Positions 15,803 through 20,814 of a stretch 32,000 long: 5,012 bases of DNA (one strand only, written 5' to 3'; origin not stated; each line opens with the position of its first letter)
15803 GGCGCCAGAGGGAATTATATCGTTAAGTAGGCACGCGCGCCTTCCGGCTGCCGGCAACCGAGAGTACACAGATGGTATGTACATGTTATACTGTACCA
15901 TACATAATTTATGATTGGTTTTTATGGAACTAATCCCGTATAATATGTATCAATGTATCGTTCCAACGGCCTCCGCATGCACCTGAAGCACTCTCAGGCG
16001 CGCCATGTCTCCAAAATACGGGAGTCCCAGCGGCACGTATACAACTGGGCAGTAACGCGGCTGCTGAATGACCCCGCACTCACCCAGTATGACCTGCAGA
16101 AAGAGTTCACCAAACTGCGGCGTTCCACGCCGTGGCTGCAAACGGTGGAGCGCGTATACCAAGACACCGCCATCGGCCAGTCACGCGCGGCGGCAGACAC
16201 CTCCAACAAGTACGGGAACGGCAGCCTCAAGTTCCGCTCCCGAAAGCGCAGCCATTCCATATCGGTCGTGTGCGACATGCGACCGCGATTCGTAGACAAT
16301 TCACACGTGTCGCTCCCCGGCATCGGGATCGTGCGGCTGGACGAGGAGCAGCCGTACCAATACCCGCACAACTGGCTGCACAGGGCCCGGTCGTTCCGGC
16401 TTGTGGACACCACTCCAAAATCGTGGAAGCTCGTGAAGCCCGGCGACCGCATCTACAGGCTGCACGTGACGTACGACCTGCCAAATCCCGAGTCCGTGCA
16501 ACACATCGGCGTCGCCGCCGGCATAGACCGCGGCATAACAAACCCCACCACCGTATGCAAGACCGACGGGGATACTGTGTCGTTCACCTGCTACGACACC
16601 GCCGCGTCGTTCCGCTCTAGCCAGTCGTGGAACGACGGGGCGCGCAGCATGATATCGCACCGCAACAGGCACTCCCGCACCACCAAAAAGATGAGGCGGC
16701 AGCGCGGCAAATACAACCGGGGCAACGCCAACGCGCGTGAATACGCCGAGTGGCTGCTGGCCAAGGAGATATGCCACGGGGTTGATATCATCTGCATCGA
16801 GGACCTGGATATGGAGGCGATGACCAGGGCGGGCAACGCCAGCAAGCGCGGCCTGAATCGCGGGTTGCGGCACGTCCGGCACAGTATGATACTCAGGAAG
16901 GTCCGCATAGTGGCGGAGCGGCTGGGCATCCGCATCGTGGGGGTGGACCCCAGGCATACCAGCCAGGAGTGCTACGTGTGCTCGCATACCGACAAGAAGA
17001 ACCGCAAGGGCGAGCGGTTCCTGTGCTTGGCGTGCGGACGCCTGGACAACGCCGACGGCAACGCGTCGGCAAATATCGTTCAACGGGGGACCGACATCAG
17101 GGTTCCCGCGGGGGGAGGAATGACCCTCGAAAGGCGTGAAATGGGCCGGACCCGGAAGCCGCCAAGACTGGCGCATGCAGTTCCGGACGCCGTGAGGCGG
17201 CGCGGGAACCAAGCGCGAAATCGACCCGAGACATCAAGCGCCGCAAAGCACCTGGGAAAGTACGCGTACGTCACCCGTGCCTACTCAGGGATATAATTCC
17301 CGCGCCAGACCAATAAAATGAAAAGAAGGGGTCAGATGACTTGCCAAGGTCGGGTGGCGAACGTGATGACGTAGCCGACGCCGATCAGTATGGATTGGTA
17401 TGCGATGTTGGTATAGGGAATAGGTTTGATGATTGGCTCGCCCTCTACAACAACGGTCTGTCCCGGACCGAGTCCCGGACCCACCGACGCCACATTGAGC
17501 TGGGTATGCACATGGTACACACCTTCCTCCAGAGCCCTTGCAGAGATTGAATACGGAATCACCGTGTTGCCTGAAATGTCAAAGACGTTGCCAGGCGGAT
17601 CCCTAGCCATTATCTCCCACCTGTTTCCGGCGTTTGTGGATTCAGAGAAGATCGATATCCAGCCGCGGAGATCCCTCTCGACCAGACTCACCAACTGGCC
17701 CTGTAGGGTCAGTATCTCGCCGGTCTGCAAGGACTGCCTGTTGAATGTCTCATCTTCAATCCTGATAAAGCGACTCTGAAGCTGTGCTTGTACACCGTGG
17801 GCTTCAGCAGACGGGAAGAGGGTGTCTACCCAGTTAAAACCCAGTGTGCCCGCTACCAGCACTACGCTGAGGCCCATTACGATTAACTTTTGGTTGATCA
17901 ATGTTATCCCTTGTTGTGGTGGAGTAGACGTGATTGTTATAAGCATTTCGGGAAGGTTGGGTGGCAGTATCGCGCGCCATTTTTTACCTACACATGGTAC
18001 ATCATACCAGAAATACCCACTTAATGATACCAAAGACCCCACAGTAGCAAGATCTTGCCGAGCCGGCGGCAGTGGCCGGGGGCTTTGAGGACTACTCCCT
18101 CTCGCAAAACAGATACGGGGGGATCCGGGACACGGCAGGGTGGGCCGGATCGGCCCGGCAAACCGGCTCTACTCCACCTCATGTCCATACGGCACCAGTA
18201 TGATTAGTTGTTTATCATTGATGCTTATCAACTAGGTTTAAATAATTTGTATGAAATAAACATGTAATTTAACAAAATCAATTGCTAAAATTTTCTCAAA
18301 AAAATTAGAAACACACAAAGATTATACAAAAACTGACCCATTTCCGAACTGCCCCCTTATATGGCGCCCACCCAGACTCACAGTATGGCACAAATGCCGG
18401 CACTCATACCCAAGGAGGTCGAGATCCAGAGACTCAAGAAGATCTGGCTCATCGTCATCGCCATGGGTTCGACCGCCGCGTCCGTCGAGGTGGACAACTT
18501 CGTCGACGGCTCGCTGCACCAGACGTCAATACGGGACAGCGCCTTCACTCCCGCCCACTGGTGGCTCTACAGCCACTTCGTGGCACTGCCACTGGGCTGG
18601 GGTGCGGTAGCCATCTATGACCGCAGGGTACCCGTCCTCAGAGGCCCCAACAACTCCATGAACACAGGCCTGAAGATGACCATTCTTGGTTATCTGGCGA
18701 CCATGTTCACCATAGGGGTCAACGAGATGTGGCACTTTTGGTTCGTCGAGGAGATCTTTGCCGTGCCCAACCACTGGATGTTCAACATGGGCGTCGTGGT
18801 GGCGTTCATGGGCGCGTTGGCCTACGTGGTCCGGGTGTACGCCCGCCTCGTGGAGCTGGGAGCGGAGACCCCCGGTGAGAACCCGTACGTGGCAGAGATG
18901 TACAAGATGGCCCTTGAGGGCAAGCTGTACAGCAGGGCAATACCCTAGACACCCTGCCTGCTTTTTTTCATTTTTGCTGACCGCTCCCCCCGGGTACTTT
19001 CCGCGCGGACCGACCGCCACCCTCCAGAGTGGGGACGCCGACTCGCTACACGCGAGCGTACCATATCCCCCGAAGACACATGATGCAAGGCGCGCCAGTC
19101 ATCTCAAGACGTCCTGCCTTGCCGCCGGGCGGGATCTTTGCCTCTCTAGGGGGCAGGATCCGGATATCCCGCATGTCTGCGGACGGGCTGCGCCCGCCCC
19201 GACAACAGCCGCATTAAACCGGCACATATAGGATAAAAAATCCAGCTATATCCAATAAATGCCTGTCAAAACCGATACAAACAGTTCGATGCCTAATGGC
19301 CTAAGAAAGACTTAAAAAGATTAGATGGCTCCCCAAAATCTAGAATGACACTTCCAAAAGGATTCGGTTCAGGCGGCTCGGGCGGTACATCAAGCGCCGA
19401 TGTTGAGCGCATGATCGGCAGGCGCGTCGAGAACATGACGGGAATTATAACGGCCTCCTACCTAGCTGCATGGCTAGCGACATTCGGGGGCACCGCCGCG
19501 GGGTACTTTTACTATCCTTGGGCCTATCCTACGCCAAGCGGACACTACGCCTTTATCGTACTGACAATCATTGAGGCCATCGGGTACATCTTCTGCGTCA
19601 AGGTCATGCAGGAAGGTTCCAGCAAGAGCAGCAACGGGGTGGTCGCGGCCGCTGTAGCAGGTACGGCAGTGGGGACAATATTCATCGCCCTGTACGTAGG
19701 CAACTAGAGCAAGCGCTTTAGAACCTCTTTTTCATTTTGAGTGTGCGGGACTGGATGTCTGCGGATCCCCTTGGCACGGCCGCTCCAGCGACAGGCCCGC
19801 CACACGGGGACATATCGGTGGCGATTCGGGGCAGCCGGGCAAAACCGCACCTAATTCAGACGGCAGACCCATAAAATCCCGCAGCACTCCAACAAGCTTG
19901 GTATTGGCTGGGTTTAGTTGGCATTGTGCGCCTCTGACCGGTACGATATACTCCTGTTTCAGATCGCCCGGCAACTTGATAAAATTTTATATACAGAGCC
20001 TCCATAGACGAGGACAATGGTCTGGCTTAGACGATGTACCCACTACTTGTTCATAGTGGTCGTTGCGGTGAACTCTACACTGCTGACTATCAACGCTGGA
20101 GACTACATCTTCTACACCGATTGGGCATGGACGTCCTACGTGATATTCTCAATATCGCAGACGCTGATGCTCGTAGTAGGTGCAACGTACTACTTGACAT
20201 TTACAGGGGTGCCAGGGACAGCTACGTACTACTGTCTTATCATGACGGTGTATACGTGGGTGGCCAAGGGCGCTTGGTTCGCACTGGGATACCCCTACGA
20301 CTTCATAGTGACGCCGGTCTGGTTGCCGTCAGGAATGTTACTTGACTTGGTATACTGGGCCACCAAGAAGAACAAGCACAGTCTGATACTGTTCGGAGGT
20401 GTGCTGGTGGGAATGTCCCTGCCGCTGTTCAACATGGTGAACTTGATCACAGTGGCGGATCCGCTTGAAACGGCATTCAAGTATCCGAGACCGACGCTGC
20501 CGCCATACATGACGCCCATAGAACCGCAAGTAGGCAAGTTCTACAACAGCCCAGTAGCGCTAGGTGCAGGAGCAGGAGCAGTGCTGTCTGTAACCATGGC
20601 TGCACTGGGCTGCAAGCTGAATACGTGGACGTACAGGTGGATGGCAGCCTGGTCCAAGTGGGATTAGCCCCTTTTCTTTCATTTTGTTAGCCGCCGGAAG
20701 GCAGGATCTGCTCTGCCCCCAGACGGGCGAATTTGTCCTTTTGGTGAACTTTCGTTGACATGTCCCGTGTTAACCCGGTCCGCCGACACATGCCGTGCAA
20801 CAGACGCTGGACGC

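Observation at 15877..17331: Stand-alone TnpB with an intact nuclease triad inserted tail-to-tail against amoB; candidate omega-RNA over its odd C-terminal tail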

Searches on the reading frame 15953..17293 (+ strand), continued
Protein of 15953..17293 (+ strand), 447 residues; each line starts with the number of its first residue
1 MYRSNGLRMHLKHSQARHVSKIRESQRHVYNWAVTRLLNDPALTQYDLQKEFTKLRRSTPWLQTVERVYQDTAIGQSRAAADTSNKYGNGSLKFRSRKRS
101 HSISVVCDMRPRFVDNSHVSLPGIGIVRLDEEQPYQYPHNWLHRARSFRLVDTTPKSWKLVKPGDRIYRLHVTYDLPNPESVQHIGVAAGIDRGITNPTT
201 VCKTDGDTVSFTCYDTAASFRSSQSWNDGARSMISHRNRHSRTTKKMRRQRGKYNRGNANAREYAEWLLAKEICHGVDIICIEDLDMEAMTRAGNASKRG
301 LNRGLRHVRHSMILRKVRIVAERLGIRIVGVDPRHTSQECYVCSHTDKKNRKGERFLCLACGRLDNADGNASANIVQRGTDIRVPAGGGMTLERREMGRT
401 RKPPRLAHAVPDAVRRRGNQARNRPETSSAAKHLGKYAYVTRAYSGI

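Call 79: predict_structure(alignment_id=A3)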
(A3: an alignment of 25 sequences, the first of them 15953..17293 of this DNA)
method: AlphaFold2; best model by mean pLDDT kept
length: 447 residues; sequences in the alignment: 25
mean_pLDDT: 73.0   pTM: 0.47
mean pLDDT of the five models: 73.0, 71.6, 68.1, 67.1, 66.5
residues with pLDDT >= 90: 79; 70-90: 229; 50-70: 55; < 50: 84
segments of 3 or more residues with pLDDT < 50: 86-95, 178-183, 286-294, 298-301, 394-447
pLDDT, mean of each block of 10 residues (from residue 1): 71 88 91 88 86 94 93 87 54 53 80 91 91 77 86 78 79 65 68 74 88 73 76 84 88 76 77 86 60 48 58 79 78 84 88 84 86 89 74 45 31 28 34 35 33
secondary structure, 60 per line:
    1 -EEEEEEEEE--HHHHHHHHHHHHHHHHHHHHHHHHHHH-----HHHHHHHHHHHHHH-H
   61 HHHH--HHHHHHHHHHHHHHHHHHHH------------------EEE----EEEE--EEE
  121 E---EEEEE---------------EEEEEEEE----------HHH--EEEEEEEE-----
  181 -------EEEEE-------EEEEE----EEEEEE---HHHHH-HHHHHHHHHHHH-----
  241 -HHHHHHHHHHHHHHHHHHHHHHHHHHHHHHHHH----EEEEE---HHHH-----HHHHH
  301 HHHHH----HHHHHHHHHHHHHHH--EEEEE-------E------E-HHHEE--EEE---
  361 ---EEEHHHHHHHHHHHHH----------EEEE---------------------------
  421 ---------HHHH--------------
elements in order: E2-10 H13-39 H45-58 H60-64 H67-86 E105-107 E112-115 E118-121 E125-129 E145-152 E168-175 E188-192 E200-204 E209-214 H218-222 H224-235 H242-274 E279-283 H287-290 H296-305 H310-324 E327-331 E355-357 E364-366 H367-379 E390-393 H430-433

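Call 81: fold_search(model_id=the predicted structure, library=pdb)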
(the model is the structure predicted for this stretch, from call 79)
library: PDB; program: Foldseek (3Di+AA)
matches with E <= 10: 234; with E <= 0.001: 70
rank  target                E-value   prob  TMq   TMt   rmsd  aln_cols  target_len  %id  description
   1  8h1j_A                1.3e-18  1.00  0.37  0.44  10.8       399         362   18  Cryo-EM structure of the TnpB-omegaRNA-target DNA ternary complex (released 2023-04-12)
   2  8iaz_A                9.4e-16  1.00  0.37  0.41  11.6       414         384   17  Cryo-EM structure of the ISFba1 TnpB-reRNA-dsDNA complex (released 2024-04-17)
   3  8j12_A                2.5e-15  1.00  0.35  0.37  11.1       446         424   15  Cryo-EM structure of the AsCas12f-sgRNA-target DNA ternary complex (released 2023-09-27)
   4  8exa_A                3.0e-15  1.00  0.40  0.50  10.2       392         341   17  ISDra2 TnpB in complex with reRNA and cognate DNA, conformation 1 (RuvC domain resolved) (released 2023-04-05)
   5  8dzj_A                3.7e-15  1.00  0.36  0.38  10.9       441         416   15  Cryo-EM structure of Acidibacillus sulfuroxidans Cas12f in complex with sgRNA and target DNA (released 2023-07-12)
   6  8j3r_B                1.3e-14  1.00  0.31  0.35  19.6       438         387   14  Cryo-EM structure of the AsCas12f-HKRA-sgRNAS3-5v7-target DNA (released 2023-09-27)
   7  8j1j_A                1.7e-14  1.00  0.36  0.38  11.0       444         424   16  Cryo-EM structure of the AsCas12f-YHAM-sgRNAS3-5v7-target DNA (released 2023-09-27)
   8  7wju_A                1.9e-14  1.00  0.37  0.39  11.1       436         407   16  Cryo-EM structure of the AsCas12f1-sgRNAv1-dsDNA ternary complex (released 2023-01-18)
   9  8hr5_A                2.0e-14  1.00  0.35  0.33  15.8       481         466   16  Cryo-EM structure of the CnCas12f1-sgRNA-DNA complex (released 2023-09-06)
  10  9i8y_A                5.2e-14  1.00  0.38  0.41  10.7       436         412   14  SpCas12Cas12f1 in complex with sgRNA and cognate DNA (released 2025-07-23)
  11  8j3r_A                5.2e-14  1.00  0.37  0.38  11.2       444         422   16  Cryo-EM structure of the AsCas12f-HKRA-sgRNAS3-5v7-target DNA (released 2023-09-27)
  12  9nzs_A                6.5e-14  1.00  0.35  0.38  11.0       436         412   16  Cryo-EM structure of OsCas12f-gRNA-DNA ternary complex. State III (released 2026-04-08)
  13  9nzq_A                1.5e-13  1.00  0.38  0.40  11.4       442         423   16  Cryo-EM structure of OsCas12f-gRNA-DNA ternary complex. State II (released 2026-04-08)
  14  8j12_B                2.9e-13  1.00  0.32  0.37  19.3       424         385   16  Cryo-EM structure of the AsCas12f-sgRNA-target DNA ternary complex (released 2023-09-27)
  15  9nzr_B                1.6e-12  1.00  0.34  0.34  22.3       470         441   16  Structure of Al3Cas12f State II (released 2026-04-08)
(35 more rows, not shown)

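Call 103: search_protein_representatives(protein=window:15953-17293:+)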
Query: 447 residues. Proteins with E-value up to 0.001 (for the whole library): 7141; up to 1e-10: 765; up to 1e-30: 29. The best 150 are listed.
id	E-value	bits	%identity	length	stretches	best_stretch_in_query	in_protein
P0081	4.4e-132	457.6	74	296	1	152-447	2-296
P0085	1.2e-126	439.6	65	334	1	1-295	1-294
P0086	1.8e-126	439.0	51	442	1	3-445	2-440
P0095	9.2e-99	347.8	59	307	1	17-329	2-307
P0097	3.9e-86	306.2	53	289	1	44-332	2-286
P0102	1.2e-74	268.3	42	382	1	6-400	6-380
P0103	4.6e-73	263.1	54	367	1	171-417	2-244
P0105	5.1e-65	236.6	47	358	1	55-338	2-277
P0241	1.1e-57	212.5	61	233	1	265-420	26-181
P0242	2.0e-57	211.6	63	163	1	1-155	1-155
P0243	1.0e-54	202.6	56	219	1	17-194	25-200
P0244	1.9e-50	188.6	60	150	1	268-417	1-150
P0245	1.8e-41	159.0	36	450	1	2-411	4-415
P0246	1.8e-40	155.7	62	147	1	305-446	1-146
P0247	1.5e-38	149.4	60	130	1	186-304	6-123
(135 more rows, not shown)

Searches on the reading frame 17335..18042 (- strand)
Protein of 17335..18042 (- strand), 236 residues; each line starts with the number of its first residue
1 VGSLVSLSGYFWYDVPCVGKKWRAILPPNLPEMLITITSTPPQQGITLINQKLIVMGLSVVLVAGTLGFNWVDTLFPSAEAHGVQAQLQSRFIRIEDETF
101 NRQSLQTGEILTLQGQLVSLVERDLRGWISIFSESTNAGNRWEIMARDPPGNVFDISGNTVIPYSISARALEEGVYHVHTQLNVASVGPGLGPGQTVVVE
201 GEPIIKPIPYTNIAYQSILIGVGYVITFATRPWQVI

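Call 3: search_protein_families(library=pfam, proteins=[window:17335-18042:-], max_evalue=0.01)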
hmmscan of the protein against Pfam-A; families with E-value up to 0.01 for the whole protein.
window:17335-18042:- (236 aa): 1 family
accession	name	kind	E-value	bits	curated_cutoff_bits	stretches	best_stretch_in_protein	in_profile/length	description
PF04744.17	Monooxygenase_B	-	0.00013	21.8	22.7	1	163-202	90-129/380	Monooxygenase subunit B protein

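Call 4: search_protein_families(library=ncbifam, proteins=[window:17335-18042:-], max_evalue=0.01)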
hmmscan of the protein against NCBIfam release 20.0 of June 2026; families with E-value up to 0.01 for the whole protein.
window:17335-18042:- (236 aa): 2 families
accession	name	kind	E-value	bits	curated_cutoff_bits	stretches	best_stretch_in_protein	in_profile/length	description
NF041640.1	AmoB_BACT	equivalog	1.4e-07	30.7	336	1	78-202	25-158/410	bacterial ammonia monooxygenase, subunit AmoB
TIGR03079.1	CH4_NH3mon_ox_B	equivalog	0.0024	16.9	394.9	1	164-202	111-149/399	methane monooxygenase/ammonia monooxygenase subunit B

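Call 63: find_homologous_proteins(query=window:17335-17901:-, max_evalue=1e-40)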
Query window:17335-17901:- (189 aa): 1059 proteins with E <= 1e-40 among 1355 candidates; the best 120 are listed.
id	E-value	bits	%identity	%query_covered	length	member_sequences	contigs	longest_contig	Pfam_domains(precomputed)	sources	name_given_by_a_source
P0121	1.3e-118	411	99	100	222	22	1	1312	-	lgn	-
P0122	1.2e-114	399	95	100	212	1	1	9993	-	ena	-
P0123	6.0e-113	393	95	100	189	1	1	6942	-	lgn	-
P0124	1.0e-112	392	94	100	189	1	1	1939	-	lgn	-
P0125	1.2e-112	392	94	100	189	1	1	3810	-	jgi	jgi:methane/ammonia monooxygenase subunit B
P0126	4.6e-112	390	93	100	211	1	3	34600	-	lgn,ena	-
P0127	7.2e-112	390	93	100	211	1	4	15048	-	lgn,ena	-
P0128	7.8e-112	389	93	100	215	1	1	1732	-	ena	-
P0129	7.8e-112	389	93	100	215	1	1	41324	-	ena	-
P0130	2.8e-111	388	93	100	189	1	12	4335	-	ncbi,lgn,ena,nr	ncbi:MAG: ammonia monooxygenase [Cenarchaeum sp. SB0665_bin_23]|nr:ammonia monooxygenase [Cenarchaeu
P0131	5.0e-111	387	92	100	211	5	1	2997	-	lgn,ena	-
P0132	6.3e-111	386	93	100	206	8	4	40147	-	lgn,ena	-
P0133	7.1e-111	386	94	100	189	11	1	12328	-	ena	-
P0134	9.9e-110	383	90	100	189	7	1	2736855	-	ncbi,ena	-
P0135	5.5e-109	380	91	100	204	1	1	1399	-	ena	-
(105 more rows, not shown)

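Call 64: find_encoding_contigs(protein=P0122, flank=4000, max_places=3)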
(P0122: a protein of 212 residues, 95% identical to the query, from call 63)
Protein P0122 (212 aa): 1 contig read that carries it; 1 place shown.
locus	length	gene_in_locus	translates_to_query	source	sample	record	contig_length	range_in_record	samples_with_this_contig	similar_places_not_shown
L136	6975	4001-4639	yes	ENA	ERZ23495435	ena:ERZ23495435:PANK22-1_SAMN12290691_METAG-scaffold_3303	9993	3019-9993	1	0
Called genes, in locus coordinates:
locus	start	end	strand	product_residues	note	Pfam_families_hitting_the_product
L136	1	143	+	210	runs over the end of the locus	-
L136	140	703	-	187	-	-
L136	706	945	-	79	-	PF01037:AsnC_trans_reg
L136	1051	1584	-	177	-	PF01878:EVE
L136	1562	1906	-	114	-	-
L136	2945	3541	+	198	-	PF01936:NYN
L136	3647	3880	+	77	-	-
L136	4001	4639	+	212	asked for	-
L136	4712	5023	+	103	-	-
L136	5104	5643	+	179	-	-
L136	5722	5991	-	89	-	-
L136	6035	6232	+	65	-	-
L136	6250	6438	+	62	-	-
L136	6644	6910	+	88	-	-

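Call 65: find_encoding_contigs(protein=P0129, flank=4000, max_places=3)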
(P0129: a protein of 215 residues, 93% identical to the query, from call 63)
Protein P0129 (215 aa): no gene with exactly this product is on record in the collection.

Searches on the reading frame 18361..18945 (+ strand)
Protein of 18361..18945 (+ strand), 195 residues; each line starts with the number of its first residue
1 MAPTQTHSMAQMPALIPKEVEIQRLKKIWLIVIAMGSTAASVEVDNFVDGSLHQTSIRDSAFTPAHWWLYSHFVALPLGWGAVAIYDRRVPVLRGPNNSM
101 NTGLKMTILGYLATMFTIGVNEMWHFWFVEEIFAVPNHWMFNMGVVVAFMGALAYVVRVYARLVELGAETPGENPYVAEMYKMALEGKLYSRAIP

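Call 3: search_protein_families(library=pfam, proteins=[window:18361-18945:+], max_evalue=0.01)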
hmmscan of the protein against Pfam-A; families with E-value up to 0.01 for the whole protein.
window:18361-18945:+ (195 aa): 2 families
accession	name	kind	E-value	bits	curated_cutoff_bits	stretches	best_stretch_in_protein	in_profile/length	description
PF04896.17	AmoC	-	1.7e-14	54.2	26.7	1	10-165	86-243/245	Ammonia monooxygenase/methane monooxygenase, subunit C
PF04479.18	RTA1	-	0.0011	19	24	1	98-189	98-188/208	RTA1 like protein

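Call 4: search_protein_families(library=ncbifam, proteins=[window:18361-18945:+], max_evalue=0.01)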
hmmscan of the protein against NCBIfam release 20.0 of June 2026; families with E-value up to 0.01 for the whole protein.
window:18361-18945:+ (195 aa): 2 families
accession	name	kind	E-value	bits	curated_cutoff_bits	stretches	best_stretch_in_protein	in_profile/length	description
NF041641.1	AmoC_BACT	equivalog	5.3e-15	55.4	319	1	11-162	94-247/250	bacterial ammonia monooxygenase, subunit AmoC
TIGR03078.1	CH4_NH3mon_ox_C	equivalog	4.4e-14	52.5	280.6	1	10-151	77-220/231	methane monooxygenase/ammonia monooxygenase subunit C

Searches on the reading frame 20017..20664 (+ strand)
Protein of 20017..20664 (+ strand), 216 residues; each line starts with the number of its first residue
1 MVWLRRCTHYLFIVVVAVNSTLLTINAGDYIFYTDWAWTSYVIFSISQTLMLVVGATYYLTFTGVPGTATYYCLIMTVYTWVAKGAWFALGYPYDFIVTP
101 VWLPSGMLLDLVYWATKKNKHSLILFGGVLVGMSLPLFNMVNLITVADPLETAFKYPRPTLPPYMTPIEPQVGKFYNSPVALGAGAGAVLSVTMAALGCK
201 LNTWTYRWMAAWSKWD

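Call 3: search_protein_families(library=pfam, proteins=[window:20017-20664:+], max_evalue=0.01)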
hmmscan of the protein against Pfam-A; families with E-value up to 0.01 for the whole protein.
window:20017-20664:+ (216 aa): 1 family
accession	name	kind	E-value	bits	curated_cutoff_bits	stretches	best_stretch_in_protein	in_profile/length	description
PF12942.12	Archaeal_AmoA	-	4.1e-116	385.6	25.6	1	16-198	1-183/183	Archaeal ammonia monooxygenase subunit A (AmoA)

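Call 4: search_protein_families(library=ncbifam, proteins=[window:20017-20664:+], max_evalue=0.01)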
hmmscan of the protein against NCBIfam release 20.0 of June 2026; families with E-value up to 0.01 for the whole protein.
window:20017-20664:+ (216 aa): 0 families
